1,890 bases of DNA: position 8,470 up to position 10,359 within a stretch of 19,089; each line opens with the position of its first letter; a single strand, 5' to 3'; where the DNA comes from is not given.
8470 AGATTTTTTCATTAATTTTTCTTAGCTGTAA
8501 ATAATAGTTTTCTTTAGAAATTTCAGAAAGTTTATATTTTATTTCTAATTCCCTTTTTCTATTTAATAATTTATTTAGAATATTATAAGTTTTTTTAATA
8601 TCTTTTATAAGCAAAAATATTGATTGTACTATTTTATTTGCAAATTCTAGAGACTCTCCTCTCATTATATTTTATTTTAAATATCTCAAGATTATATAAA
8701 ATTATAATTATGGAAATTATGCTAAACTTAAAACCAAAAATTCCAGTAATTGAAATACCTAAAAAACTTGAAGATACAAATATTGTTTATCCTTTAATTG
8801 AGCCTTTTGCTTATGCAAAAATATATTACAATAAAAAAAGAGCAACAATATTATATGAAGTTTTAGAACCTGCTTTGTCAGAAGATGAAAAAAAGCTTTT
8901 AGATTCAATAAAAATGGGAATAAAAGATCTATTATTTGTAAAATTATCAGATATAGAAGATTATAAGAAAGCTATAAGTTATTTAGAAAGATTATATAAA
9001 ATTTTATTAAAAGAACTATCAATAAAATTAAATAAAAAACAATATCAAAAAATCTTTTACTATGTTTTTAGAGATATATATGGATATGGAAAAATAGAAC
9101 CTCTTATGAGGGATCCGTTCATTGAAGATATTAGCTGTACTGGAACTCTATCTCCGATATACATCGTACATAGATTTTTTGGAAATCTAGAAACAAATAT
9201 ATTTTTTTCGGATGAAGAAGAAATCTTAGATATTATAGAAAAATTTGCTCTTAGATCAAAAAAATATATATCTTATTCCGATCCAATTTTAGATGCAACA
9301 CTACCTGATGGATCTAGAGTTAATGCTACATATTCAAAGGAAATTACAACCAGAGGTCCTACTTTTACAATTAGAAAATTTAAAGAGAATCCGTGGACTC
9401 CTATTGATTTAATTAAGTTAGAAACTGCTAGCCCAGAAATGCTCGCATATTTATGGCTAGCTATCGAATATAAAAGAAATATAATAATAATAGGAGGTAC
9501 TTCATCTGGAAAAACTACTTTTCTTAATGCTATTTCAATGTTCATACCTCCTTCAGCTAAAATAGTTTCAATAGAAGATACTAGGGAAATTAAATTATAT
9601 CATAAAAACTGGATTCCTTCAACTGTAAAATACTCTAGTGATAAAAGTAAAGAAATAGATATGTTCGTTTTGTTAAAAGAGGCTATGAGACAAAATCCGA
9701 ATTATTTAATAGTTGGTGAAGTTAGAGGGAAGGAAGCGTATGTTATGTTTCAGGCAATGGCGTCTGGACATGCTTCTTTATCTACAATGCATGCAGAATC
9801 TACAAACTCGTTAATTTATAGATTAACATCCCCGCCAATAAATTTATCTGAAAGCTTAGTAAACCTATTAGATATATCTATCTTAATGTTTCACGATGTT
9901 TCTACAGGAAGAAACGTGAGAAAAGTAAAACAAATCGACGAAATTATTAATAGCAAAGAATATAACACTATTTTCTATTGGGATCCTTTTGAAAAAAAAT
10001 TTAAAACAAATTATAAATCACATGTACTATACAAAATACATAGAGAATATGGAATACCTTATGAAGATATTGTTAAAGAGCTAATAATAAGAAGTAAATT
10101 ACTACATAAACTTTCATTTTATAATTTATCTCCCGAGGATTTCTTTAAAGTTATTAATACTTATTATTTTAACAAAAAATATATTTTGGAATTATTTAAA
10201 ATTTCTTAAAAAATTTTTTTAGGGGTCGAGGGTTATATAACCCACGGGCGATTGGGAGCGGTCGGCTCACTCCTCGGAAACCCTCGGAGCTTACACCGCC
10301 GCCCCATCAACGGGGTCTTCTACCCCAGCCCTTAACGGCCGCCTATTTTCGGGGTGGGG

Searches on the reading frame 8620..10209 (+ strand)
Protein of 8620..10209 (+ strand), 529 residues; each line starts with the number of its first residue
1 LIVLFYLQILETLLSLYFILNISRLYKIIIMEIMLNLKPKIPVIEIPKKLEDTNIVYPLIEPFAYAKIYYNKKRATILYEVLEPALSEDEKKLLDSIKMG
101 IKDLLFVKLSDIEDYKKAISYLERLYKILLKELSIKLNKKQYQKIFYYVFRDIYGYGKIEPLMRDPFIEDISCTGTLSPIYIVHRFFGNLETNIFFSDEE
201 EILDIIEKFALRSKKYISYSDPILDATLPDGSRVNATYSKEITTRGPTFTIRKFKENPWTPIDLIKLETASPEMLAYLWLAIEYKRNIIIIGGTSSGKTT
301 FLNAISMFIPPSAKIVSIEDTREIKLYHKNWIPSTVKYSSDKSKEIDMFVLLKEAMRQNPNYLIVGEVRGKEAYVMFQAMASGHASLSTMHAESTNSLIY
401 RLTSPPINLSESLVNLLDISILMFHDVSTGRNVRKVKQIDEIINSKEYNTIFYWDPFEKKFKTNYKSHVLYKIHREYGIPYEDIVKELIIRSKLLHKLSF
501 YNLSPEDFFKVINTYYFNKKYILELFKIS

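Call 46: search_protein_families(library=pfam, proteins=[window:8620-10209:+], max_evalue=0.01)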
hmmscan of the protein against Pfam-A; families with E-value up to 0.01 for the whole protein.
window:8620-10209:+ (529 aa): 5 families
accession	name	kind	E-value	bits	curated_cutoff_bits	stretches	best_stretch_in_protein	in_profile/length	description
PF00437.27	T2SSE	-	3e-33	115.4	24.9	1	193-404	37-257/370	Type II/IV secretion system protein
PF00005.33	ABC_tran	-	0.0007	20.6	25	1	280-342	6-67/137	ABC transporter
PF13555.12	AAA_29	-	0.0016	18.6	27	1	282-313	19-50/61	P-loop containing region of AAA domain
PF00350.29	Dynamin_N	-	0.0042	17.6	27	1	288-331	1-45/168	Dynamin family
PF13175.12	AAA_15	-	0.007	16.5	32.1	1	288-521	26-189/374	AAA ATPase domain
